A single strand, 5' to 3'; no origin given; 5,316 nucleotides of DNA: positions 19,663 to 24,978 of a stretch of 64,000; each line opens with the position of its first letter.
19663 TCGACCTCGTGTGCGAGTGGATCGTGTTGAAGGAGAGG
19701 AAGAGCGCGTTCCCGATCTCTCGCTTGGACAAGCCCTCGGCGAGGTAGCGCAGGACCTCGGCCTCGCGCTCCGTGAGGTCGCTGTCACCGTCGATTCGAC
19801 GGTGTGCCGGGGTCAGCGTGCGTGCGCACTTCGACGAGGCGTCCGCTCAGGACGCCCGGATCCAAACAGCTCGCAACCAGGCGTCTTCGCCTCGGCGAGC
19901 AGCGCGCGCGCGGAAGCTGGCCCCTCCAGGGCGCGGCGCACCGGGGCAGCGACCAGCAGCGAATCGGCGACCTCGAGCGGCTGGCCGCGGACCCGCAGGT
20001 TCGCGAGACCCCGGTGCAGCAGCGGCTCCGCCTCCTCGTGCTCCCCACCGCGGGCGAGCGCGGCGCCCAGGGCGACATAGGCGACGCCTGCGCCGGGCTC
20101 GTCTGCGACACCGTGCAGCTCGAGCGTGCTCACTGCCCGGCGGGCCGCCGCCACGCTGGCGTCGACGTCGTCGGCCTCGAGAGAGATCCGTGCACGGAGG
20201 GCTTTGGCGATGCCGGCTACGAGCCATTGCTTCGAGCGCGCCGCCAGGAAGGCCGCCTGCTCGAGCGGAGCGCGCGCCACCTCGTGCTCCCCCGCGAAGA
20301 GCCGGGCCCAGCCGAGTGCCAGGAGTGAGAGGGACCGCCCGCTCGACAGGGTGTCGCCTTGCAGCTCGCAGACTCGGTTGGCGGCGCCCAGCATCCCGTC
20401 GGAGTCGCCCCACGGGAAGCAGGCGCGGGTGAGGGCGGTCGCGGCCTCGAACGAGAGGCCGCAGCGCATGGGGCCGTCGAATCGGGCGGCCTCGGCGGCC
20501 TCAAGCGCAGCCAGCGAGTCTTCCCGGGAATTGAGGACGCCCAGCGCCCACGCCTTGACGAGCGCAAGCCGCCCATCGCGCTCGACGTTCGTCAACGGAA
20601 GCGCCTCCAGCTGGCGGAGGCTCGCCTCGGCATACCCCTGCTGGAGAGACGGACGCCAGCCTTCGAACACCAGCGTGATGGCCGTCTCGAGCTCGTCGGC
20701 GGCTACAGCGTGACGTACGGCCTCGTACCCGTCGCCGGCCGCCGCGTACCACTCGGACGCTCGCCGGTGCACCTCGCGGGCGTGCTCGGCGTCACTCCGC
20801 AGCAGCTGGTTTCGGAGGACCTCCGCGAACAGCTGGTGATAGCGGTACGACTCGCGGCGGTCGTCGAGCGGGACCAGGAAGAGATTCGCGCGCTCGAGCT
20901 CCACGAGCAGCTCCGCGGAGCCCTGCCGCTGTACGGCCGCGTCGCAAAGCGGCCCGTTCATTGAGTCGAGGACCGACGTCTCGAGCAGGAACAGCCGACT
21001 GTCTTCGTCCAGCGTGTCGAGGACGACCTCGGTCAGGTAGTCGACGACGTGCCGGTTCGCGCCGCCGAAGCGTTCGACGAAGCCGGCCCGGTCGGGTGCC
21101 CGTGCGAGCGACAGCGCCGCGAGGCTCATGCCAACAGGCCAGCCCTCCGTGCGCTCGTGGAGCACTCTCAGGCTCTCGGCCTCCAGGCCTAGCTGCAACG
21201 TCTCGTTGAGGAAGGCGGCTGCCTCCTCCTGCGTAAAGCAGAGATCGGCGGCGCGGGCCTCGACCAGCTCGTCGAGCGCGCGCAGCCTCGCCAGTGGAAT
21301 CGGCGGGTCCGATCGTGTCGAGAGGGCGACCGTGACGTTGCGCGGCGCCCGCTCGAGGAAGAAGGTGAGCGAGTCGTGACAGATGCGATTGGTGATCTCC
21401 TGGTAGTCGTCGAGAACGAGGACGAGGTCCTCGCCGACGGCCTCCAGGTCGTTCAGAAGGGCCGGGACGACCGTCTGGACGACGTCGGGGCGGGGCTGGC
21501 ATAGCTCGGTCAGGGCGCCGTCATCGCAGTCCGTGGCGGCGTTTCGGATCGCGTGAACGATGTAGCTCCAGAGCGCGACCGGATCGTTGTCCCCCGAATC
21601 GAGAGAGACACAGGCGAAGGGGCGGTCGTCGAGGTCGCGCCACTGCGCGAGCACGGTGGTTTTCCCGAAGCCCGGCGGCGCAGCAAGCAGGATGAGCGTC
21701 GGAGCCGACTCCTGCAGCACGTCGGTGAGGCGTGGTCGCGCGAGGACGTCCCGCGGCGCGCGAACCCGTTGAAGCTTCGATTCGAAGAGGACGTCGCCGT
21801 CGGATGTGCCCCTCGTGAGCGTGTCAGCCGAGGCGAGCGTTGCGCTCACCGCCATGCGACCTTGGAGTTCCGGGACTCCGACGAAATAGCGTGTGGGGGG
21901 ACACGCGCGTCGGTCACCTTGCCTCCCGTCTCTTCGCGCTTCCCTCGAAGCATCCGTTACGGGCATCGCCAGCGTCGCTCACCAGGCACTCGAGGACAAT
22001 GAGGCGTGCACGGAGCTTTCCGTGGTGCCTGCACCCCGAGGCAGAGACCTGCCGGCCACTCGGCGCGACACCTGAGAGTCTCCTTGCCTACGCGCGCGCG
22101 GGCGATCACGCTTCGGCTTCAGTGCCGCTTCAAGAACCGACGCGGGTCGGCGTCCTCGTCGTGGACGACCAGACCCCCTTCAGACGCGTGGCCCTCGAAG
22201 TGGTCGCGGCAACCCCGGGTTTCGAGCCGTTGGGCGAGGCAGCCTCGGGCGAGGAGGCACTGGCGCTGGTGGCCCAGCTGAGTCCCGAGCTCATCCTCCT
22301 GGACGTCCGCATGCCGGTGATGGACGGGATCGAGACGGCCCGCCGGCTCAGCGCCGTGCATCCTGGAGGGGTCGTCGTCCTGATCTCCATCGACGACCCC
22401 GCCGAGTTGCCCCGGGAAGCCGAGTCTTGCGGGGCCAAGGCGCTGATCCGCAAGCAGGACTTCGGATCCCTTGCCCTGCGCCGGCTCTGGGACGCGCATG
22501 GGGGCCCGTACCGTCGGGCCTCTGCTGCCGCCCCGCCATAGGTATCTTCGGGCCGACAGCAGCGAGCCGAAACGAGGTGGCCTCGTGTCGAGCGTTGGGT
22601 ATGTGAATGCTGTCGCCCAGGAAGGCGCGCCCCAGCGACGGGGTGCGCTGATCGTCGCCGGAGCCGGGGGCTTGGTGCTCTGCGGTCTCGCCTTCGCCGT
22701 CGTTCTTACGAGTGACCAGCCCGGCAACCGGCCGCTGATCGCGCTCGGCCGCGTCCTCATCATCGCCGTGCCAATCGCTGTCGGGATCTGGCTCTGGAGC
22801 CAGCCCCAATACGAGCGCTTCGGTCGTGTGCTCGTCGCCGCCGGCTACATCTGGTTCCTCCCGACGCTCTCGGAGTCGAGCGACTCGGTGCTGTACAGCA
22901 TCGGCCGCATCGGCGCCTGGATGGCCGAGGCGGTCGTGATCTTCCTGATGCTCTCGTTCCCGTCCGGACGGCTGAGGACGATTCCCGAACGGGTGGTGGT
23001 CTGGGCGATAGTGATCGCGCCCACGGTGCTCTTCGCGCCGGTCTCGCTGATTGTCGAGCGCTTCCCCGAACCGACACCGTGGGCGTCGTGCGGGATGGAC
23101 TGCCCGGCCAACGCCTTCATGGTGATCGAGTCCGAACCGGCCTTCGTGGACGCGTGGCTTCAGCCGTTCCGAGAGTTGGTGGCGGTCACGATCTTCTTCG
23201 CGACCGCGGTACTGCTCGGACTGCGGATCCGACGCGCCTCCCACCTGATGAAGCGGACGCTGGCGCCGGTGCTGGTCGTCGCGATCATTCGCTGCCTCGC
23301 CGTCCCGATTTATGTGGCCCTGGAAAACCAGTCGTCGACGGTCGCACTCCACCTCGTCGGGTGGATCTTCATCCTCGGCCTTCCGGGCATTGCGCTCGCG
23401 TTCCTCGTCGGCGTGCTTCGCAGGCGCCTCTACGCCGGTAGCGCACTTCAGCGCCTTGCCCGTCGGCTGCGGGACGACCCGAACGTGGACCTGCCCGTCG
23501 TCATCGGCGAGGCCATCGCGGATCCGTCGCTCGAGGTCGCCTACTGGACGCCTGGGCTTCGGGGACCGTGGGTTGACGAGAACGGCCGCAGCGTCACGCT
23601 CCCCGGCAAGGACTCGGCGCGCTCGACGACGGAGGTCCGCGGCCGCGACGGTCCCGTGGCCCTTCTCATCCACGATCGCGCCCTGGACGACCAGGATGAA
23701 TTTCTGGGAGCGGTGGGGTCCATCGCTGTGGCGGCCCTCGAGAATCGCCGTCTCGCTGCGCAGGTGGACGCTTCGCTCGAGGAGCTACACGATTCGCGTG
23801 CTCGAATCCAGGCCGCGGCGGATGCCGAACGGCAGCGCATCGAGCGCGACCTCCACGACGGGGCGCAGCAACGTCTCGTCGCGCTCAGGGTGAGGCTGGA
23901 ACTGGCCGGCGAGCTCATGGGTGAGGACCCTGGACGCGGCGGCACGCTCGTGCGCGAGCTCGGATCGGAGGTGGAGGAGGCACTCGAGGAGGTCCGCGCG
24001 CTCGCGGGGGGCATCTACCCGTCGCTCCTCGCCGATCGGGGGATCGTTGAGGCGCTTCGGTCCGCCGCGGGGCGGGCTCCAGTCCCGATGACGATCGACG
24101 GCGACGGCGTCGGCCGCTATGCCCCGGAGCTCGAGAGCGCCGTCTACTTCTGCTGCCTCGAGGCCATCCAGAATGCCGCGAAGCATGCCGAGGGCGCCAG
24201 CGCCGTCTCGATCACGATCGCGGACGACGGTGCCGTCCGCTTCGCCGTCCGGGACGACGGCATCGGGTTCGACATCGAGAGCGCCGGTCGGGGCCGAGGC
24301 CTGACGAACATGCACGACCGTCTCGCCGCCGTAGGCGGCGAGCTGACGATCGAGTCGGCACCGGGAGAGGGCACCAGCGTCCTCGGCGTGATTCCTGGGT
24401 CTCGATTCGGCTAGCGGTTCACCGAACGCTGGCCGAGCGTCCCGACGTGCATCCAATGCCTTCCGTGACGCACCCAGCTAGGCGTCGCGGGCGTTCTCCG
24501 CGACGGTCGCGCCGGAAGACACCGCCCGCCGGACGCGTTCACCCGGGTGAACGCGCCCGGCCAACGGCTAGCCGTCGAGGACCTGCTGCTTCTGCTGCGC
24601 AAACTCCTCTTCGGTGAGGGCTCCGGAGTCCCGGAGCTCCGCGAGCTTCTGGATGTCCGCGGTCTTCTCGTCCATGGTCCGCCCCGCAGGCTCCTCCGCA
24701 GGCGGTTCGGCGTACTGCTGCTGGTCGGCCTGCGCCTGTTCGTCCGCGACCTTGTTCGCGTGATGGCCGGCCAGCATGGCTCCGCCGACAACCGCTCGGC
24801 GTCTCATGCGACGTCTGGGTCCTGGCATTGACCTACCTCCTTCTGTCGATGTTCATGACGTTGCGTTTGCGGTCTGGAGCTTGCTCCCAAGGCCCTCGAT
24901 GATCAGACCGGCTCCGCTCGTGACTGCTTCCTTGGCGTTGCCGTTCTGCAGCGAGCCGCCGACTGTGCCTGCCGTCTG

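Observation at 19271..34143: Seven copies of the palindrome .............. within 15 kb, each with a C-rich pentamer exactly 10 nt away: a candidate local regulon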

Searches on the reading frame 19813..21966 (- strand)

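Call 8: search_protein_families(library=pfam, proteins=[window:19813-21966:-], max_evalue=0.01)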
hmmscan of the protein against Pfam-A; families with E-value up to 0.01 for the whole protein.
window:19813-21966:- (717 aa): 2 families
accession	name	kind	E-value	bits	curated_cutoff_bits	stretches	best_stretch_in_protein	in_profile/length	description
PF13401.12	AAA_22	-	1.4e-05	25.9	27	1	88-203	4-104/130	AAA domain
PF13191.12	AAA_16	-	0.0015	19.5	32.6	1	84-192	16-145/167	AAA ATPase domain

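Call 18: search_protein_families(library=ncbifam, proteins=[window:19813-21966:-], max_evalue=0.01)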
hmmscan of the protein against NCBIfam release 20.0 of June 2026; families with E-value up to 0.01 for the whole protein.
window:19813-21966:- (717 aa): 1 family
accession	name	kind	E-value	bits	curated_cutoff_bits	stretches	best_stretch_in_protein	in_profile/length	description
NF003420.0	PRK04841.1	equivalog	1.5e-89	301.2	537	1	60-492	2-436/903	HTH-type transcriptional regulator MalT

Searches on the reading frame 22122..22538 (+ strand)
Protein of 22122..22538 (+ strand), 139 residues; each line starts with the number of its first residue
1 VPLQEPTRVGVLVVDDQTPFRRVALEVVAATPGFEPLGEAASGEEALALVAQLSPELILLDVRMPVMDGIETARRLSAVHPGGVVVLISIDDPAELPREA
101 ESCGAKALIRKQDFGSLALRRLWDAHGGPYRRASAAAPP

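Call 70: search_protein_families(library=pfam, proteins=[window:22122-22538:+], max_evalue=0.01)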
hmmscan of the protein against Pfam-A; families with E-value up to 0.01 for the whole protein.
window:22122-22538:+ (139 aa): 1 family
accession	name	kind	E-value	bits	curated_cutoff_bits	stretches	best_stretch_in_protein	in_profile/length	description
PF00072.30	Response_reg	-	1.1e-17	64.7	30.2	1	11-112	1-100/111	Response regulator receiver domain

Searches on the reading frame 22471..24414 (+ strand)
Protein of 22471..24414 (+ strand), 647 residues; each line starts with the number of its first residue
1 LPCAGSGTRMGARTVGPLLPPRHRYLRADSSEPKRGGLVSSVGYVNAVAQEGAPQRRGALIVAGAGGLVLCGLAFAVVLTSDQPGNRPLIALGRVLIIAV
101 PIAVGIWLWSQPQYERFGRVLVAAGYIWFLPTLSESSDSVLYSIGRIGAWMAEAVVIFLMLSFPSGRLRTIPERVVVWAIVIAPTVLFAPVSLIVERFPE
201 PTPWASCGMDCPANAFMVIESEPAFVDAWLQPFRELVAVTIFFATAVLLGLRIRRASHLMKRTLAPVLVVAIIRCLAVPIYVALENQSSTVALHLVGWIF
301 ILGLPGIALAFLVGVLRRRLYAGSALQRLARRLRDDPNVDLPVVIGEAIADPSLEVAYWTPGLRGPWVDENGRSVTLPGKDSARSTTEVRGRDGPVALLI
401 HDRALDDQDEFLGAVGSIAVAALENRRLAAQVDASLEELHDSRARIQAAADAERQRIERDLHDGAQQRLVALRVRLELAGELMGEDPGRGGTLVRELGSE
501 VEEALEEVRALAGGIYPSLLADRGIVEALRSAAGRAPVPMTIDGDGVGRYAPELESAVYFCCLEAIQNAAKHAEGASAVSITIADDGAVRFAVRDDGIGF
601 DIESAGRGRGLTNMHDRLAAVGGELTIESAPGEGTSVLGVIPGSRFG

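Call 8: search_protein_families(library=pfam, proteins=[window:22471-24414:+], max_evalue=0.01)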
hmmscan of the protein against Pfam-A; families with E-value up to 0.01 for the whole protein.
window:22471-24414:+ (647 aa): 3 families
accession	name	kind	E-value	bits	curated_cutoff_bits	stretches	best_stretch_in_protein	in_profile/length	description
PF07730.19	HisKA_3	-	4.7e-15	56.3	24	1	453-518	1-66/68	Histidine kinase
PF02518.31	HATPase_c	-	3.7e-12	47.1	26.4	1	557-638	5-104/111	Histidine kinase-, DNA gyrase B-, and HSP90-like ATPase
PF13581.12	HATPase_c_2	-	0.0012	19.3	27.4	1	553-606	27-85/127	Histidine kinase-like ATPase domain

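Call 18: search_protein_families(library=ncbifam, proteins=[window:22471-24414:+], max_evalue=0.01)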
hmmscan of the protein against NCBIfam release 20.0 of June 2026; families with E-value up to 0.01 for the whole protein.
window:22471-24414:+ (647 aa): 8 families
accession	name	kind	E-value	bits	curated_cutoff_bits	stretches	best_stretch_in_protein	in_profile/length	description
NF052443.1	SensHisKinMctS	equivalog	1.5e-28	99.4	700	1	420-644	223-449/457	two-component system sensor histidine kinase MctS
NF008649.0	PRK11644.1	equivalog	1.1e-17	64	408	1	425-638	275-491/499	signal transduction histidine-protein kinase/phosphatase UhpB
NF052531.1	Strep_LiaS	equivalog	1.3e-13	50.9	450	1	447-639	126-323/328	envelope stress sensor histidine kinase LiaS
NF008184.0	PRK10935.1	equivalog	1.3e-13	50.5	553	1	453-637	363-553/565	nitrate/nitrite two-component system sensor histidine kinase NarQ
NF047322.1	HK_morpho_MacS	equivalog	4.7e-09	35.9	300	1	442-637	171-362/367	MacS family sensor histidine kinase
NF047786.1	his_kin_MadS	equivalog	7e-09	35.3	500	1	429-642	201-434/434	MadS family sensor histidine kinase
NF007896.0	PRK10600.1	equivalog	1.8e-08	33.5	578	1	444-637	381-579/598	nitrate/nitrite two-component system sensor histidine kinase NarX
NF051872.1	HisKinPhyk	equivalog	0.00098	17.8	750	1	562-636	454-531/537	sensor histidine kinase PhyK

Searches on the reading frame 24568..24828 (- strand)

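Call 8: search_protein_families(library=pfam, proteins=[window:24568-24828:-], max_evalue=0.01)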
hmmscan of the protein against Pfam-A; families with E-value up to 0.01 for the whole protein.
window:24568-24828:- (86 aa): 2 families
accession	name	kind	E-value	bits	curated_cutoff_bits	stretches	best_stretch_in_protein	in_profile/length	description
PF09851.14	SHOCT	-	4.2e-10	39.5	27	1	59-84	3-28/28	Short C-terminal domain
PF05120.17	GvpG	-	0.0036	17.9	30.6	1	57-85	35-63/67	Gas vesicle protein G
